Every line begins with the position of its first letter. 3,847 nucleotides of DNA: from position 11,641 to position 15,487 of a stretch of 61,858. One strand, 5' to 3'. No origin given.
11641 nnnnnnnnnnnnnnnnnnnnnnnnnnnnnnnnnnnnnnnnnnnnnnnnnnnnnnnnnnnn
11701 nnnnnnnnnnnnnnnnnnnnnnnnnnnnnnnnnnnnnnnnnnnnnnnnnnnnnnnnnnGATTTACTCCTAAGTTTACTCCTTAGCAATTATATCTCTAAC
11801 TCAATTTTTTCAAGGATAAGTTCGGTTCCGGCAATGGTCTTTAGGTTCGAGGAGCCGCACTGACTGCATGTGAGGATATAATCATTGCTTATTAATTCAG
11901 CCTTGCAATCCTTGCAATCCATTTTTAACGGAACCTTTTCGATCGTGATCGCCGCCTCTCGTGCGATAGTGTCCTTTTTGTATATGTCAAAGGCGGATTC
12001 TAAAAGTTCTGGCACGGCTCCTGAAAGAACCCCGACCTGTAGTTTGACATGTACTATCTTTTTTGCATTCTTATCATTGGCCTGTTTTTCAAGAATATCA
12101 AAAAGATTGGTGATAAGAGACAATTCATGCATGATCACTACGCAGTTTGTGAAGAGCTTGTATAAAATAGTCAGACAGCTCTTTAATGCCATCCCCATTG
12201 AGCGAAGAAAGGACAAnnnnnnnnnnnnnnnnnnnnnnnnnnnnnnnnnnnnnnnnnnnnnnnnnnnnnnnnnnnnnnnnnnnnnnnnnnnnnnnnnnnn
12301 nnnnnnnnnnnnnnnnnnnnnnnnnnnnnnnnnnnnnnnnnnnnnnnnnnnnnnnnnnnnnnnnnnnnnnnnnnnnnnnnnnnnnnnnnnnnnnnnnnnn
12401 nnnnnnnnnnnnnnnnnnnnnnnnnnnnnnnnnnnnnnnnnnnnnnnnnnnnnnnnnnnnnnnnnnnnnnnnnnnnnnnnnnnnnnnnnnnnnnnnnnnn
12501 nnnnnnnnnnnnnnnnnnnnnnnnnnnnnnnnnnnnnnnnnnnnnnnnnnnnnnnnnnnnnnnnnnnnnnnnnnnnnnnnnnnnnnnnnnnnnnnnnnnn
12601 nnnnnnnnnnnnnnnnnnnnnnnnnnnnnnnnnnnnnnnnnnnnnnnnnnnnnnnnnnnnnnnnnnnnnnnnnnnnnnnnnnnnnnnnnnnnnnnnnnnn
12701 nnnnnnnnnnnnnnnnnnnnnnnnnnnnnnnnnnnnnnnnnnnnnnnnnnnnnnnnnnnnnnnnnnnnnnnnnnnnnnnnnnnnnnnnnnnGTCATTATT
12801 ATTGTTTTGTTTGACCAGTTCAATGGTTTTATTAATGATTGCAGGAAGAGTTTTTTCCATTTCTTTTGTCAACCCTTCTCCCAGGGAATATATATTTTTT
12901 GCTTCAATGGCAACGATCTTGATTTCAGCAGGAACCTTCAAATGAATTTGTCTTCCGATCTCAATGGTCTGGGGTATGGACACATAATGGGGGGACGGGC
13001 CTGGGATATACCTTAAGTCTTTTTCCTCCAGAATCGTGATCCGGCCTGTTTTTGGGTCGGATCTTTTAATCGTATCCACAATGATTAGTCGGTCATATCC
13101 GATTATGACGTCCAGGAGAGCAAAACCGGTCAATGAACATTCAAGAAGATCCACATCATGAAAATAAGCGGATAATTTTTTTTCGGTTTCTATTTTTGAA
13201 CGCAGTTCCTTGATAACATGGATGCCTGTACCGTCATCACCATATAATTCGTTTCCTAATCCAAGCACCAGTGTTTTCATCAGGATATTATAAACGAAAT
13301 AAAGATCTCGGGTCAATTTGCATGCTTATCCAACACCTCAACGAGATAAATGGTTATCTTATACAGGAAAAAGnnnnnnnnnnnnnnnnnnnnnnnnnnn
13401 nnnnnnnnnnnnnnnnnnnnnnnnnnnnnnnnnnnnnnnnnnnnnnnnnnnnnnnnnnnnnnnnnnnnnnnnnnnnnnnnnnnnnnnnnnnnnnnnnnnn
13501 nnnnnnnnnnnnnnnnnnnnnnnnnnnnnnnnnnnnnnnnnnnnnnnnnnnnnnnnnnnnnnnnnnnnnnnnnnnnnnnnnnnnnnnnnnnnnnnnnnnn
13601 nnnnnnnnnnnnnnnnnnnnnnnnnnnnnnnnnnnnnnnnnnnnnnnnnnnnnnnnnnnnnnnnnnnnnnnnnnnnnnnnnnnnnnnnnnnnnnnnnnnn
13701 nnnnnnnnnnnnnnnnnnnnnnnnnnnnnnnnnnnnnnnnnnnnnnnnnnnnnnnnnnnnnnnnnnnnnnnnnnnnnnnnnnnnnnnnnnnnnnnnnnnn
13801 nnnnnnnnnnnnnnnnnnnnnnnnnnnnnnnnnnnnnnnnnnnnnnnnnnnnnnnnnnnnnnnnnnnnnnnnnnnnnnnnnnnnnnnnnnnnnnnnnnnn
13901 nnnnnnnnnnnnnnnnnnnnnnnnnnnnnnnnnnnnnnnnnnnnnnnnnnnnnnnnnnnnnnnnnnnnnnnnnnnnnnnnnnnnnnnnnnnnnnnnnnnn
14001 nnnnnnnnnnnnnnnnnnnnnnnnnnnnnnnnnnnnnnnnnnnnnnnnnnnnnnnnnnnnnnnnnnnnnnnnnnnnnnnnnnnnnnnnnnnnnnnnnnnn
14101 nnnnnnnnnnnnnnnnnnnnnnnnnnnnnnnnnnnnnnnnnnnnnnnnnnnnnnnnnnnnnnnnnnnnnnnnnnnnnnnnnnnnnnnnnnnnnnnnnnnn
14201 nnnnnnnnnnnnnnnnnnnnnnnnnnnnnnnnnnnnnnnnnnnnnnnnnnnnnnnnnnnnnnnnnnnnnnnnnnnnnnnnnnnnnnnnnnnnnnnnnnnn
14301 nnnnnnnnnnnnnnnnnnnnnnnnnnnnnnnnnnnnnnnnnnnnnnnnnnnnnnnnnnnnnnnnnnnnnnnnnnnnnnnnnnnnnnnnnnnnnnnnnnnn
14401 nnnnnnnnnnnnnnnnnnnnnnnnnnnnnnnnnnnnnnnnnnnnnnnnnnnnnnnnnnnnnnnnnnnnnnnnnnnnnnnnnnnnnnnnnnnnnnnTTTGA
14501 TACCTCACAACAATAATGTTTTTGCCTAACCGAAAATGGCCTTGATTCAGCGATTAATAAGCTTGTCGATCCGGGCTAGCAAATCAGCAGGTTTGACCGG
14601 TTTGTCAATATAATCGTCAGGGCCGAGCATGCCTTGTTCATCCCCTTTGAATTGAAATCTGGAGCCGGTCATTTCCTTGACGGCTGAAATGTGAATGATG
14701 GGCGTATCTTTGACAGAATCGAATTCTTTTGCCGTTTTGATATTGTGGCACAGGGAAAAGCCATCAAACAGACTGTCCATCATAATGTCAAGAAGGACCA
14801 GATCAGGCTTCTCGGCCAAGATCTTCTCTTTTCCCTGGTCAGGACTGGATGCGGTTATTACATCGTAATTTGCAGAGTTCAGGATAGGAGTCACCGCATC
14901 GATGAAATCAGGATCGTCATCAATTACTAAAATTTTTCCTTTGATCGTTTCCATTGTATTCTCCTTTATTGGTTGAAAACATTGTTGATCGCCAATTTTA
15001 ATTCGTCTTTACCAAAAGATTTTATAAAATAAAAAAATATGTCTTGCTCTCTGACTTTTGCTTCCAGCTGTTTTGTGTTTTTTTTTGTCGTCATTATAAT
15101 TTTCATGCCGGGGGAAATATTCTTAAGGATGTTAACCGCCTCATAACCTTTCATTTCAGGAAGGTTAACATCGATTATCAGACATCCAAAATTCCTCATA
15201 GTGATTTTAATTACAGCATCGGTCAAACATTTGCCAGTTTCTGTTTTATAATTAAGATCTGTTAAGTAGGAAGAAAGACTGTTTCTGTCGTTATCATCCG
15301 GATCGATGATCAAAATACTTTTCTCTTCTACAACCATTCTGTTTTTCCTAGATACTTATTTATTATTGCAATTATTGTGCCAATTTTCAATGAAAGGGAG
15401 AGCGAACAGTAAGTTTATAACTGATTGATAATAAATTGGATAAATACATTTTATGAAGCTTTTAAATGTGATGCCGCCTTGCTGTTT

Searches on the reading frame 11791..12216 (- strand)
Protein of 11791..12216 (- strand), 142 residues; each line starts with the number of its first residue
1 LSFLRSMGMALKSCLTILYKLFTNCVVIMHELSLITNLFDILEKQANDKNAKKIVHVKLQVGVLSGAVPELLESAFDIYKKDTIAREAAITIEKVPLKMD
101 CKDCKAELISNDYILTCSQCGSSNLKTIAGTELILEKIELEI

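Call 3: search_protein_families(library=pfam, proteins=[window:11791-12216:-], max_evalue=0.01)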
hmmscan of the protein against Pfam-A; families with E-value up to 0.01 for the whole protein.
window:11791-12216:- (142 aa): 2 families
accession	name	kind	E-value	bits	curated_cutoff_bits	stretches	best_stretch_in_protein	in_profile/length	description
PF01155.25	HypA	-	8.2e-31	106.8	28.9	1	29-139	1-111/112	Hydrogenase/urease nickel incorporation, metallochaperone, hypA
PF06061.16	Baculo_ME53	-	0.0083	15.7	25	0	79-127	249-301/343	Baculoviridae ME53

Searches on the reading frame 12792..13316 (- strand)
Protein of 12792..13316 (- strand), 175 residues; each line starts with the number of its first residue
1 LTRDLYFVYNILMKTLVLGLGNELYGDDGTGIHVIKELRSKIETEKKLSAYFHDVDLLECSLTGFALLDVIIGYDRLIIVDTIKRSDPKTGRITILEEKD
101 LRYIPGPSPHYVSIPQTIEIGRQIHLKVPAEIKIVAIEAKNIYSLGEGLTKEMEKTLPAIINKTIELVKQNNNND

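Call 3: search_protein_families(library=pfam, proteins=[window:12792-13316:-], max_evalue=0.01)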
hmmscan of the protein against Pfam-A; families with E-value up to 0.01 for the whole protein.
window:12792-13316:- (175 aa): 1 family
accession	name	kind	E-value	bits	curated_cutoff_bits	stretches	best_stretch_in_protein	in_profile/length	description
PF01750.23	HycI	-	3.8e-10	40.1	23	1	32-165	1-128/130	Hydrogenase maturation protease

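Call 4: search_protein_families(library=ncbifam, proteins=[window:12792-13316:-], max_evalue=0.01)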
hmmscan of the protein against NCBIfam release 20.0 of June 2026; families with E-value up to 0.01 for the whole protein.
window:12792-13316:- (175 aa): 7 families
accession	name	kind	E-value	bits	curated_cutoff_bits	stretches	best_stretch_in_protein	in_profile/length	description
TIGR00072.1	hydrog_prot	superfamily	4.7e-28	98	47.45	1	16-166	1-143/145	hydrogenase maturation protease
TIGR00140.1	hupD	subfamily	1.3e-16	60.9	151.8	1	16-170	2-149/151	HyaD/HybD family hydrogenase maturation endopeptidase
NF007777.0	PRK10466.1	equivalog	6.7e-15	55.2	190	1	13-170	1-151/164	HyaD/HybD family hydrogenase maturation endopeptidase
TIGR00130.1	frhD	equivalog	1.3e-12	48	134.95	1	14-168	4-151/153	coenzyme F420-reducing hydrogenase, FrhD protein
NF045519.1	NiFeSe_H2_mat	exception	2e-12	47.2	190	1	14-165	2-144/152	NiFeSe hydrogenase maturation protease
TIGR00142.1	hycI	equivalog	1.7e-06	27.9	119.1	1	16-169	2-143/146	hydrogenase maturation peptidase HycI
NF007616.0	PRK10264.1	equivalog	2.3e-05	24.1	261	1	14-161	5-146/195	hydrogenase 1 maturation protease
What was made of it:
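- Checked: As an ORF it is 12789..13316, and its TIGR00072 score is 98 bits (call 4).
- It passes curated HMM cut-offs (calls 3, 4). The stand-alone protease belongs to a different subfamily, HybD/FrhD-like (call 4).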

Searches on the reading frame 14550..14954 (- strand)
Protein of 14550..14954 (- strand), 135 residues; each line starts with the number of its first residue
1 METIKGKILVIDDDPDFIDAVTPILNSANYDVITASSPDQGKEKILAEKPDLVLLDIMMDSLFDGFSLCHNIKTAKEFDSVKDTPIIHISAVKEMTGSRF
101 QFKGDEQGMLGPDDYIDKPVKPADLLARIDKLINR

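Call 55: search_protein_families(library=pfam, proteins=[window:14550-14954:-], max_evalue=0.00001)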
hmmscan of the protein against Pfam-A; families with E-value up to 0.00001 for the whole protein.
window:14550-14954:- (135 aa): 1 family
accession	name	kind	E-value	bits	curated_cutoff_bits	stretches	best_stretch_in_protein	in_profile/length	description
PF00072.30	Response_reg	-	1.2e-18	67.7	30.2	1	8-129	1-110/111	Response regulator receiver domain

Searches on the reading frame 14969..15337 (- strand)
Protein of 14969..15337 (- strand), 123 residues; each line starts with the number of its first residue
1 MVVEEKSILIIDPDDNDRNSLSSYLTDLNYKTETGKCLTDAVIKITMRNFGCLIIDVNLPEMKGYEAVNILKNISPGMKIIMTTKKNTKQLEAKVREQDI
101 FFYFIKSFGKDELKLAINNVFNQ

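Call 55: search_protein_families(library=pfam, proteins=[window:14969-15337:-], max_evalue=0.00001)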
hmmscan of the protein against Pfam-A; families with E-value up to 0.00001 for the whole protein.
window:14969-15337:- (123 aa): 1 family
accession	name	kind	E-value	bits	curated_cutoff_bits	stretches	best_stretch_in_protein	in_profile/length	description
PF00072.30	Response_reg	-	6e-18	65.5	30.2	1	8-117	1-110/111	Response regulator receiver domain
